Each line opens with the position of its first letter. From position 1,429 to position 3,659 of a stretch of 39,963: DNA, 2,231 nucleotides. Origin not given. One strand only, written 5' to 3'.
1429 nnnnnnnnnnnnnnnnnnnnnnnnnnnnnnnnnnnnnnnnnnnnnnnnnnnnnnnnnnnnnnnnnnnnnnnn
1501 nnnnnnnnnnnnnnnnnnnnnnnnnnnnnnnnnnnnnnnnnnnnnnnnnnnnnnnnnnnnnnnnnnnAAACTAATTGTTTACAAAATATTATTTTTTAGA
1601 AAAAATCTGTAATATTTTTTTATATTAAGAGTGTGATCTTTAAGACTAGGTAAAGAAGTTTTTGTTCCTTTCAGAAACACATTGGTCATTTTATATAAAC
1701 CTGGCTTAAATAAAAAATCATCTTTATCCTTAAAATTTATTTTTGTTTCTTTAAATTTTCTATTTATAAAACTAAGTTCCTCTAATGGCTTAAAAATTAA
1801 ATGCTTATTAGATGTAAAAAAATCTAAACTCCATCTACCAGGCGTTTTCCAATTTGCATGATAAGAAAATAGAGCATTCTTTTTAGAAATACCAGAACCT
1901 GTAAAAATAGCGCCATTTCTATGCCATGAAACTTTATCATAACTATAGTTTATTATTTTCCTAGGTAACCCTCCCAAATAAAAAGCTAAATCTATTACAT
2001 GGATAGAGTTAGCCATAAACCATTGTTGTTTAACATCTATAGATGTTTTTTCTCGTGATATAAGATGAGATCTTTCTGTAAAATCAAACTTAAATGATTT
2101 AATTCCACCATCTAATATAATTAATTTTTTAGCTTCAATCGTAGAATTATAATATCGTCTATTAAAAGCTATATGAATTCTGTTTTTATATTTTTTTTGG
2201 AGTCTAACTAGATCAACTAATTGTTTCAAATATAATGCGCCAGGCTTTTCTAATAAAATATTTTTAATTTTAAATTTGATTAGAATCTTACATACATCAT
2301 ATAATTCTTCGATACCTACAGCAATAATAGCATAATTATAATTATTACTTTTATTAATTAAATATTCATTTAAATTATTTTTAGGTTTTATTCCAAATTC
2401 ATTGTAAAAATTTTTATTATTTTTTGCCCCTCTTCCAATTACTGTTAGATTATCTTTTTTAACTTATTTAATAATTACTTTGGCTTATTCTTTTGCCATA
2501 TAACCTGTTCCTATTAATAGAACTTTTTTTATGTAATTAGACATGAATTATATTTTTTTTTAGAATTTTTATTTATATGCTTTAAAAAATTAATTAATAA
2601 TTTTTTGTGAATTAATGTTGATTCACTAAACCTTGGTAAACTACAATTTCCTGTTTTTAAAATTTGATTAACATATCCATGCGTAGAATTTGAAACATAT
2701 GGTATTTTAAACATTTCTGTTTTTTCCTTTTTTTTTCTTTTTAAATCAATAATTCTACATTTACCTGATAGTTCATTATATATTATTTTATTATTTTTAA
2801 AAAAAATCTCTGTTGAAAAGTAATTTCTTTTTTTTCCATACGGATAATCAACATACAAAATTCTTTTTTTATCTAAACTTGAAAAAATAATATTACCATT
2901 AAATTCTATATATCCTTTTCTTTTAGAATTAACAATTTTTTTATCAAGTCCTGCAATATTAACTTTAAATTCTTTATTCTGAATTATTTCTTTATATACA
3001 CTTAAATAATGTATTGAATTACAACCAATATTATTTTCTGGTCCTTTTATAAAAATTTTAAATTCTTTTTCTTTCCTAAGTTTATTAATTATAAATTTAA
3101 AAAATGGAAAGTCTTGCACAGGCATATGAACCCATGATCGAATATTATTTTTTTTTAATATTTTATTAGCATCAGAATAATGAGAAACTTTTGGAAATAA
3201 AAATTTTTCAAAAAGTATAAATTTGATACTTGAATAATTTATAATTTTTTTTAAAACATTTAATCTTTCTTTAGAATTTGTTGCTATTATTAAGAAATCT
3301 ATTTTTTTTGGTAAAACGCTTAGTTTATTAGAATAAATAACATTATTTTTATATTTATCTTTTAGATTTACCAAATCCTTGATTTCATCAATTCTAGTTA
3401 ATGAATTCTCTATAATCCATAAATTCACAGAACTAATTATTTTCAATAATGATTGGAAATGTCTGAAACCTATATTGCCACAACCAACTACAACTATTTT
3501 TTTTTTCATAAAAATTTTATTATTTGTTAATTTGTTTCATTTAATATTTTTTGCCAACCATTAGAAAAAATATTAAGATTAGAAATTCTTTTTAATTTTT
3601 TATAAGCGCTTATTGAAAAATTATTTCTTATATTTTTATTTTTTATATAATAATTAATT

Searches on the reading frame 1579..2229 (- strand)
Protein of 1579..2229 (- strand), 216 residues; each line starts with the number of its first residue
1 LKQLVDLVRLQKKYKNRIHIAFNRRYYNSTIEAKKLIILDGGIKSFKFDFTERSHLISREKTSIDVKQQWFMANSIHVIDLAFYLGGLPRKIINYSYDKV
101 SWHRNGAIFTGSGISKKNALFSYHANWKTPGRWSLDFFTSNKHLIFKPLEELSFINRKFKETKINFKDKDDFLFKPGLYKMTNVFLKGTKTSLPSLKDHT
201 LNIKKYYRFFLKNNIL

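Call 8: search_protein_families(library=ncbifam, proteins=[window:1579-2229:-], max_evalue=0.001)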
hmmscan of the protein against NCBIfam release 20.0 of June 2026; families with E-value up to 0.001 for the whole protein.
window:1579-2229:- (216 aa): 0 families

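Call 10: search_protein_families(library=pfam, proteins=[window:1579-2229:-], max_evalue=0.01)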
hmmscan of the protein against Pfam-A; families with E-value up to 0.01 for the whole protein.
window:1579-2229:- (216 aa): 1 family
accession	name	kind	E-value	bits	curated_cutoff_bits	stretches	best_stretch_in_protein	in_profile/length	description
PF04230.19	PS_pyruv_trans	-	0.0035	17.7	25.3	0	59-110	129-180/280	Polysaccharide pyruvyl transferase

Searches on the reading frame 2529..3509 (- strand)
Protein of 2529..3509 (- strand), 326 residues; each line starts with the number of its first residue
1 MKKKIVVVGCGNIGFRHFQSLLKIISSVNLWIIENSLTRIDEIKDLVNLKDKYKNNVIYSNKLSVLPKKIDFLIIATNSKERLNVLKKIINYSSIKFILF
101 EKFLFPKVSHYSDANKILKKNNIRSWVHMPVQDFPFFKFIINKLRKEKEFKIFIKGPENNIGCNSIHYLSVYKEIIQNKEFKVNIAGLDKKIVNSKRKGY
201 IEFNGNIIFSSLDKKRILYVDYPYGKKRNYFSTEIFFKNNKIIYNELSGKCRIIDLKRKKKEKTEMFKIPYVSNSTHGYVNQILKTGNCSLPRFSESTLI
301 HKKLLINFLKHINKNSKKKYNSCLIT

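Call 8: search_protein_families(library=ncbifam, proteins=[window:2529-3509:-], max_evalue=0.001)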
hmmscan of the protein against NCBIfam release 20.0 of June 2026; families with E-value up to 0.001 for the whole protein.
window:2529-3509:- (326 aa): 0 families

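Call 10: search_protein_families(library=pfam, proteins=[window:2529-3509:-], max_evalue=0.01)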
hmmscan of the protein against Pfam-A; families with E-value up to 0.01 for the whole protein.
window:2529-3509:- (326 aa): 1 family
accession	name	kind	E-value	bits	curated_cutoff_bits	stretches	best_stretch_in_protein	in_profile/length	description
PF01408.29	GFO_IDH_MocA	-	0.00087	20.4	24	1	4-127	2-118/120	Oxidoreductase family, NAD-binding Rossmann fold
